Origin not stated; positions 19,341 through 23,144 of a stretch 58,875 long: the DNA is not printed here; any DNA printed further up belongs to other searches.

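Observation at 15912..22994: Tandem pair of ~1170-aa paralogous lipoproteins forming their own promoter-to-terminator unit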

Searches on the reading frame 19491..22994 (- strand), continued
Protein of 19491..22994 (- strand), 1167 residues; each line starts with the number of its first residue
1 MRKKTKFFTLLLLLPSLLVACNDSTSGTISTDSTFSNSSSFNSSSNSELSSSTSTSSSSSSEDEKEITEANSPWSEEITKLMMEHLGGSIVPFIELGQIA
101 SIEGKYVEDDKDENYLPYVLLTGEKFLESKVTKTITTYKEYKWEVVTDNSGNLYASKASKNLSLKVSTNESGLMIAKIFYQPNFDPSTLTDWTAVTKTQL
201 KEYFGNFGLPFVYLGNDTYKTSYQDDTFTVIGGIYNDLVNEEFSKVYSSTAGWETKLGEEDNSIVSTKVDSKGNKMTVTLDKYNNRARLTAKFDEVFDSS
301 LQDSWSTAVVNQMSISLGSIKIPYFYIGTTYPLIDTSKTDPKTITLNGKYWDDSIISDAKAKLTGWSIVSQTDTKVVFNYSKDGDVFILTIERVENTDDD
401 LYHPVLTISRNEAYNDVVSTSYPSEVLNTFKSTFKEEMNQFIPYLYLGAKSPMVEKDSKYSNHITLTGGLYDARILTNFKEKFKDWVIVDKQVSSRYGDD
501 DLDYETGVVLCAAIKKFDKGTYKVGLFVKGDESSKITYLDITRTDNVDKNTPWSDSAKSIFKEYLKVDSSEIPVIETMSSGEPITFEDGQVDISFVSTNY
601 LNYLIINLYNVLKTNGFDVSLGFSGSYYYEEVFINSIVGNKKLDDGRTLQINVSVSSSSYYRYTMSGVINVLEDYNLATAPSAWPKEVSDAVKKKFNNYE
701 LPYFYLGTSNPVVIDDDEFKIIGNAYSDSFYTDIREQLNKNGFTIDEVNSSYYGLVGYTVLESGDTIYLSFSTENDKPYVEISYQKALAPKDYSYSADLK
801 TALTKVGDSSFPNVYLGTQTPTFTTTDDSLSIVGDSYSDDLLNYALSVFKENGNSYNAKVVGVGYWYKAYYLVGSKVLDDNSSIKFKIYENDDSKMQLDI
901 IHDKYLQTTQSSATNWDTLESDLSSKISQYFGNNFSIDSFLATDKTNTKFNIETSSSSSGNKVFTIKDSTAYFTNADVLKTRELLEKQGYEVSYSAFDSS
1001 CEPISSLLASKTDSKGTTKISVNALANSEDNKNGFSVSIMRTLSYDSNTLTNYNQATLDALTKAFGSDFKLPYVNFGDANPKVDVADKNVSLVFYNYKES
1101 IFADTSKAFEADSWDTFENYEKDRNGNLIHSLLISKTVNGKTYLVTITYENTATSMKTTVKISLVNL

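Call 44: find_encoding_contigs(protein=P0008, flank=10000, max_places=2)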
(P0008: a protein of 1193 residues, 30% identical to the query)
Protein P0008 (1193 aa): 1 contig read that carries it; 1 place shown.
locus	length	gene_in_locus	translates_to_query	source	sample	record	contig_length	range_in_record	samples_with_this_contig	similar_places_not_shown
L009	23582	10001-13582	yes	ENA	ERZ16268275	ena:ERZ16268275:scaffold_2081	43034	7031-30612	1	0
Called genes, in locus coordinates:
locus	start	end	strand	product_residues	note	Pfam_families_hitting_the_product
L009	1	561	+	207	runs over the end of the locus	-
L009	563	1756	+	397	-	PF05343:Peptidase_M42 (weak), PF01546:Peptidase_M20, PF07687:M20_dimer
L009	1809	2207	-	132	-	PF00571:CBS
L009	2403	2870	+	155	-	PF00383:dCMP_cyt_deam_1, PF14437:MafB19-deam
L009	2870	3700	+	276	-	PF02463:SMC_N, PF00005:ABC_tran, PF13175:AAA_15 (weak), PF13304:AAA_21 (faint)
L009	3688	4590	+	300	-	PF13555:AAA_29 (weak), PF00005:ABC_tran, PF02463:SMC_N, PF13175:AAA_15 (faint), PF13304:AAA_21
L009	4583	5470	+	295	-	PF02361:CbiQ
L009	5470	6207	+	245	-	PF01416:PseudoU_synth_1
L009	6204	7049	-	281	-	-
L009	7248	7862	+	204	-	PF20772:TACO1_YebC_N, PF01709:Transcrip_reg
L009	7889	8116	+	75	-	PF09954:DUF2188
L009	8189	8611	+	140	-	PF09424:YqeY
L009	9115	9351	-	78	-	-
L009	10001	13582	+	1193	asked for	-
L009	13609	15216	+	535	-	-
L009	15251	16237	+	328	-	PF00493:MCM (weak), PF20030:bpMoxR, PF00004:AAA, PF07726:AAA_3, PF07728:AAA_5, PF17863:AAA_lid_2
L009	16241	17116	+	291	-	PF01882:DUF58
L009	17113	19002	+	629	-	PF07584:BatA, PF13519:VWA_2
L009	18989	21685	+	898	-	PF05762:VWA_CoxE (faint), PF00092:VWA, PF13519:VWA_2, PF07090:GATase1_like (faint), PF00092:VWA, PF13519:VWA_2, PF13768:VWA_3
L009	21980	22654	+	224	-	PF01048:PNP_UDP_1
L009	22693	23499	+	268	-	PF02535:Zip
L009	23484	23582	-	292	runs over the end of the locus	PF03747:ADP_ribosyl_GH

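Call 45: find_encoding_contigs(protein=P0013, flank=10000, max_places=2)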
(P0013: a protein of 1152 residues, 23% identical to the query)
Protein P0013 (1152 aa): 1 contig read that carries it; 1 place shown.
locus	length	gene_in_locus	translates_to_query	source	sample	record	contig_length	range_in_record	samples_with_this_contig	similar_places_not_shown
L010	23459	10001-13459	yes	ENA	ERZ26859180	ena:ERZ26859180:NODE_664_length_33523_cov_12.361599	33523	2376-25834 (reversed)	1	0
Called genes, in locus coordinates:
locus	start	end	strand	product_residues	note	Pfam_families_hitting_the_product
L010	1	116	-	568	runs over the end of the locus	PF00528:BPD_transp_1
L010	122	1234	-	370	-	PF01547:SBP_bac_1, PF13531:SBP_bac_11, PF13343:SBP_bac_6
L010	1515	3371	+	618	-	PF00005:ABC_tran, PF13304:AAA_21, PF00005:ABC_tran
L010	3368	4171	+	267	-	PF00528:BPD_transp_1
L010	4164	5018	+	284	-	PF00528:BPD_transp_1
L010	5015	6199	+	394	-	PF01547:SBP_bac_1 (weak), PF13531:SBP_bac_11 (faint), PF13416:SBP_bac_8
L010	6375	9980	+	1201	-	-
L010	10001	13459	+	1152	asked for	-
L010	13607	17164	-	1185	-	-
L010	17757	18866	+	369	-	PF01595:CNNM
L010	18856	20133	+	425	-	PF01595:CNNM, PF00571:CBS (faint), PF03471:CorC_HlyC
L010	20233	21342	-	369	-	PF00004:AAA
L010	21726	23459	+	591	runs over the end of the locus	-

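Call 46: find_encoding_contigs(protein=P0020, flank=10000, max_places=2)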
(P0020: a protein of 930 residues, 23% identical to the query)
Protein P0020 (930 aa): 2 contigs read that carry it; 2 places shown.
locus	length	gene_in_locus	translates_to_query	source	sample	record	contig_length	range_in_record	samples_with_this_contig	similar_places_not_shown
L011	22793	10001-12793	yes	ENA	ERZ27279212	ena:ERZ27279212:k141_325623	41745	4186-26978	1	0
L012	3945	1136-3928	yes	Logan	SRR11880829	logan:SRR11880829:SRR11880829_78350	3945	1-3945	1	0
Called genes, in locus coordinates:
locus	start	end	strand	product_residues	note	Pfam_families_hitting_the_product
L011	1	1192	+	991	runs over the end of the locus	-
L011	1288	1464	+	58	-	-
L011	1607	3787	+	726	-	-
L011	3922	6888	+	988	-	-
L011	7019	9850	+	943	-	-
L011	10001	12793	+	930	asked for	-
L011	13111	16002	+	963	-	-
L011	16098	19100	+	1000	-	-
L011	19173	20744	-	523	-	PF09820:AAA-ATPase_like, PF08011:PDDEXK_9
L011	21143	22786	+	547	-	PF07191:Zn_ribbon_6 (faint), PF12773:DZR (faint), PF13248:Zn_ribbon_3 (faint), PF13421:Band_7_1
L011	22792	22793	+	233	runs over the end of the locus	-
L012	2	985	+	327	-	?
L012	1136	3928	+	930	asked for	-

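Call 48: fold_search(model_id=the predicted structure, library=pdb)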
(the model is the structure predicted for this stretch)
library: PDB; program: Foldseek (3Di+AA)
matches with E <= 10: 1530; with E <= 0.001: 7
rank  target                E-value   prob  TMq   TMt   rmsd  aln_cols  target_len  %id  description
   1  9v6e_A                1.2e-06  0.60  0.05  0.05  41.7      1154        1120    7  Cryo-EM structure of human full length KICSTOR complex (state 1) (released 2025-11-12)
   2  8r8r_A                7.5e-06  0.41  0.08  0.08  31.2      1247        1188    8  Cryo-EM structure of the human mPSF with PAPOA C-terminus peptide (PAPOAc) (released 2024-04-10)
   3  9t3x_A                4.0e-05  0.25  0.07  0.07  33.5      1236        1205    7  cryo-EM structure of CPSF160-WDR33-ZC3H18 (released 2026-01-28)
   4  4kc5_B                3.6e-04  0.21  0.08  0.08  32.3       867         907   10  Crystal structure of the C-terminal part of RhiE from Burkholderia rhizoxinica (released 2013-09-18)
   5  4kc5_D                8.2e-04  0.38  0.07  0.08  31.9       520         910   10  Crystal structure of the C-terminal part of RhiE from Burkholderia rhizoxinica (released 2013-09-18)
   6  3rwx                  8.2e-04  0.30  0.04  0.12  22.3       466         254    8  Crystal structure of a putative outer membrane protein (BF2706) from Bacteroides fragilis NCTC 9343 at 2.40 A resolution (released 2011-06-08)
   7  9m7x_B                9.5e-04  0.21  0.07  0.09  22.4       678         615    7  Cryo-EM structure of bacteriophage NF5 C1 RBP (released 2025-12-17)
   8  9sn1                  1.1e-03  0.38  0.08  0.11  21.1       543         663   12  Lip3 DL-peptidase in the apo-state (released 2026-02-18)
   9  4kc5_A                1.1e-03  0.23  0.07  0.08  28.6       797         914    8  Crystal structure of the C-terminal part of RhiE from Burkholderia rhizoxinica (released 2013-09-18)
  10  8isi_B                1.5e-03  0.09  0.05  0.07  33.0      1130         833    9  Photochromobilin-free form of Arabidopsis thaliana phytochrome A - apo-AtphyA (released 2023-08-09)
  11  9p4v_A                1.6e-03  0.13  0.05  0.04  29.1       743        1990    8  Atomic model of wild type S. cerevisiae Fatty Acid Synthase (FAS) in complex with Palmitoyl-CoA (in vitro binding) (released 2025-08-27)
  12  9d49_A                1.7e-03  0.15  0.06  0.04  30.4       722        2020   10  Atomic model of triple mutant S. cerevisiae Fatty Acid Synthase (FAS) in complex with Palmitoyl-CoA (in vitro binding) (released 2025-08-27)
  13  7hsv_B                2.0e-03  0.54  0.05  0.13  20.0       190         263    9  PanDDA analysis group deposition -- Crystal Structure of FatA in complex with Z2643472210 (released 2025-08-13)
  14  4o4u_B                2.1e-03  0.13  0.06  0.09  30.0       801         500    7  Crystal structure of the vaccine antigen Transferrin Binding Protein B (TbpB) mutant Trp-176-Ala from Haemophilus para (released 2015-01-14)
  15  9o5d_E                2.4e-03  0.28  0.05  0.07  25.2       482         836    9  The KICSTOR-GATOR1-SAMTOR complex (released 2026-01-21)
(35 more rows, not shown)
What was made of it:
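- Tried and rejected: Foldseek with the full-length nine-domain model gave meaningless matches with TM below 0.1 (call 48).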

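Call 62: find_encoding_contigs(protein=P0007, flank=10000, max_places=2)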
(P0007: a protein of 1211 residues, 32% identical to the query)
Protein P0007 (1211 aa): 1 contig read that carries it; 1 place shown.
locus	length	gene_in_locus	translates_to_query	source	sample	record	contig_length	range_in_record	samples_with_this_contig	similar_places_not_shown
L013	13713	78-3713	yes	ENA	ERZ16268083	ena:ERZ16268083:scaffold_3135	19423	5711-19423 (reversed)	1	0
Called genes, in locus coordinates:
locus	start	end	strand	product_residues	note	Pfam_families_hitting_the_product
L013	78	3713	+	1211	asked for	-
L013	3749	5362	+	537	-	-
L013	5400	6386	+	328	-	PF00493:MCM (weak), PF20030:bpMoxR, PF00004:AAA, PF07726:AAA_3, PF07728:AAA_5, PF17863:AAA_lid_2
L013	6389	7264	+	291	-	PF01882:DUF58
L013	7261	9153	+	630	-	PF07584:BatA, PF13519:VWA_2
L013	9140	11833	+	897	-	PF05762:VWA_CoxE (faint), PF00092:VWA, PF13519:VWA_2, PF00092:VWA, PF13519:VWA_2, PF13768:VWA_3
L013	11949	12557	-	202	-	-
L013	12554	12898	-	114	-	-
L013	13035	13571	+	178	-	PF14278:TetR_C_8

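Call 63: find_encoding_contigs(protein=P0005, flank=10000, max_places=2)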
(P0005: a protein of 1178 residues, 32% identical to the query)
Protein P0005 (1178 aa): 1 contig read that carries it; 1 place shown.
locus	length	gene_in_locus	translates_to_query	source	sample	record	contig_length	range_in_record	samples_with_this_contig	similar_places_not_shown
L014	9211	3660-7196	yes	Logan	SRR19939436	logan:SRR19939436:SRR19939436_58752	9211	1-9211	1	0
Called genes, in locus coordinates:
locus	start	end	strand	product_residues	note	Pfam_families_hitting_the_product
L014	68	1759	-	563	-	PF00664:ABC_membrane, PF00005:ABC_tran, PF02463:SMC_N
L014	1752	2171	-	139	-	PF04304:DUF454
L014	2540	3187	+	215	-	PF00440:TetR_N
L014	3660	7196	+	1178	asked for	-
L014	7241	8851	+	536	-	-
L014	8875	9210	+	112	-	?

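Call 64: find_encoding_contigs(protein=P0004, flank=10000, max_places=2)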
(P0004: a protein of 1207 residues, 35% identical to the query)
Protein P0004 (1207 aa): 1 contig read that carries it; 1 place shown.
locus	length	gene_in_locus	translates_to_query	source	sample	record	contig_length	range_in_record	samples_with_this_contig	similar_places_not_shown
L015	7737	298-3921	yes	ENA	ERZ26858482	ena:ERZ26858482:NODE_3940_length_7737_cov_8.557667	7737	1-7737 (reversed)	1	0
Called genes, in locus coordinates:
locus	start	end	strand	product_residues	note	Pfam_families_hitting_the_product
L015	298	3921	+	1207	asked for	-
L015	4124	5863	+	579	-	-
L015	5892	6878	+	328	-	PF00493:MCM (weak), PF01078:Mg_chelatase (faint), PF20030:bpMoxR, PF00004:AAA, PF07726:AAA_3, PF07728:AAA_5, PF17863:AAA_lid_2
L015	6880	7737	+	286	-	?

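Call 65: find_encoding_contigs(protein=P0016, flank=10000, max_places=2)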
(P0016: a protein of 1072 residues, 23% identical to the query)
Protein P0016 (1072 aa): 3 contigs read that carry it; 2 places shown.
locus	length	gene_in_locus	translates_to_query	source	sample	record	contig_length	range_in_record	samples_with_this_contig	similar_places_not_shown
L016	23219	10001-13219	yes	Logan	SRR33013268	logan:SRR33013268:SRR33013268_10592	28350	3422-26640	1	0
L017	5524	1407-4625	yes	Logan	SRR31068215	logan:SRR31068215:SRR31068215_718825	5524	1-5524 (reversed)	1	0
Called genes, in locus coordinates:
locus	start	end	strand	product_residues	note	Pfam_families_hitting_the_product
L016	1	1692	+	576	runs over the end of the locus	-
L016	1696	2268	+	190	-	-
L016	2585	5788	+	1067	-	-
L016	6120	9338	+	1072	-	-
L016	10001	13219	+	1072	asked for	-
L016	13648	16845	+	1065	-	-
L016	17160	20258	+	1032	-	-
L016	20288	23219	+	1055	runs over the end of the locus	-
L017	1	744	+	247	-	?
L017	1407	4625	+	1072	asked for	-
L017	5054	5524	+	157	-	?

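Call 66: find_encoding_contigs(protein=P0021, flank=10000, max_places=2)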
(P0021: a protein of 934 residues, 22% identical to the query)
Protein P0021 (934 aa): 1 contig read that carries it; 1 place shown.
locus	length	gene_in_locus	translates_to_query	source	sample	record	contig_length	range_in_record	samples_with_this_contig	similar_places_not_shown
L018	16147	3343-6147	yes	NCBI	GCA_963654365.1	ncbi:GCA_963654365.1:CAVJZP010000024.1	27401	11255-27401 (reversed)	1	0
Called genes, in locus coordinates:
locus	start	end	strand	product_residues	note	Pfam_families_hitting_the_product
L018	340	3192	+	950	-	-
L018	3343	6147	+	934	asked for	-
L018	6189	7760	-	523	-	PF09820:AAA-ATPase_like, PF08011:PDDEXK_9 (weak)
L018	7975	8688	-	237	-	-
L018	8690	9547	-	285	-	PF06966:DUF1295, PF02544:Steroid_dh (weak)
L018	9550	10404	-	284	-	PF01073:3Beta_HSD, PF01370:Epimerase, PF05368:NmrA, PF13460:NAD_binding_10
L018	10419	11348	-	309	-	-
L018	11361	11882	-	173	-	PF00440:TetR_N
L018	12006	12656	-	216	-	-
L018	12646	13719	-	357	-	PF01497:Peripla_BP_2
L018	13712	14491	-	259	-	PF02463:SMC_N (faint), PF00005:ABC_tran, PF13173:AAA_14 (faint), PF13304:AAA_21 (faint)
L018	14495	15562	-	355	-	PF01032:FecCD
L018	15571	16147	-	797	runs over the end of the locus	-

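Call 67: find_encoding_contigs(protein=P0014, flank=10000, max_places=2)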
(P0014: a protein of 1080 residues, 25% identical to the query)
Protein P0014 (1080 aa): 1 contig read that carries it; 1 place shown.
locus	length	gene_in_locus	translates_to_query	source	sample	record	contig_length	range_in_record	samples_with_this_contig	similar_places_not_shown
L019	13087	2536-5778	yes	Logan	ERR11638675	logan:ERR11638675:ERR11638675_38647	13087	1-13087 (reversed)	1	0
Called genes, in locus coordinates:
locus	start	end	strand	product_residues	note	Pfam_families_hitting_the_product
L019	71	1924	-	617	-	-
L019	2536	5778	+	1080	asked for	-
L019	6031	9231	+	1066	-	-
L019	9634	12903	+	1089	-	-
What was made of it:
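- The 7-8-module arrays (L010, L011, L016, L018, L019) are also unlinked (calls 45, 46, 65-67).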

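Call 83: list_cluster_members(proteins=[P0001, P0002, P0010, P0017, P0018, P0021])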
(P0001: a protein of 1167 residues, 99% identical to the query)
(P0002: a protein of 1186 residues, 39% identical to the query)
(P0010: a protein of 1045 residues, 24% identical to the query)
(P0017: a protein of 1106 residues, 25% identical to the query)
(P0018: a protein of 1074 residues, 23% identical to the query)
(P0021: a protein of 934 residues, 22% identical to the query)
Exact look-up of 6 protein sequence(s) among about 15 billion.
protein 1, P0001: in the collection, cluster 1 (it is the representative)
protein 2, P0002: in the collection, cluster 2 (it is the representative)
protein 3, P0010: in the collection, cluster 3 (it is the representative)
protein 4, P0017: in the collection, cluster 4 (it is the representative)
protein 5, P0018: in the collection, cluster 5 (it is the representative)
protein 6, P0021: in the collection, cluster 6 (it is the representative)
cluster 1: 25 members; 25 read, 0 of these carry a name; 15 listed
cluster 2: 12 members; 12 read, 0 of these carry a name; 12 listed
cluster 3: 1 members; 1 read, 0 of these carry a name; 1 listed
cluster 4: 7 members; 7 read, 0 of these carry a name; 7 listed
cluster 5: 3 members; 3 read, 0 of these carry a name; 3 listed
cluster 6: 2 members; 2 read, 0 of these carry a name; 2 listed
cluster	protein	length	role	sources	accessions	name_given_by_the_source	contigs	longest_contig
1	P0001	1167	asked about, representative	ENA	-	-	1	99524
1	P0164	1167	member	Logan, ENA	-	-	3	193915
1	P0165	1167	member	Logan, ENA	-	-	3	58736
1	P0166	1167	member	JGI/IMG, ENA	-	-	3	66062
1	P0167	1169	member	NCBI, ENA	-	-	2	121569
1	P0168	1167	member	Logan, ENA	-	-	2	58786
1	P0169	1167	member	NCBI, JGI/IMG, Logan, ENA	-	-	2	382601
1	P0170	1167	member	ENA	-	-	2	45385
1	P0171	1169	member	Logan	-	-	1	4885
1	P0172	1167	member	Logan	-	-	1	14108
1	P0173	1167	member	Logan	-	-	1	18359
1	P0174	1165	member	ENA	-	-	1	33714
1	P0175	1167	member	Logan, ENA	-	-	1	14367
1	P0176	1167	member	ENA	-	-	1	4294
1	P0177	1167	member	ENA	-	-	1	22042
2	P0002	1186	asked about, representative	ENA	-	-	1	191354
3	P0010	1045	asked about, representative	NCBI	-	-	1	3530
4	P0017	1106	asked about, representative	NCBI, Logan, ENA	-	-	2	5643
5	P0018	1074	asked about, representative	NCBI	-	-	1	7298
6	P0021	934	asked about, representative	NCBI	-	-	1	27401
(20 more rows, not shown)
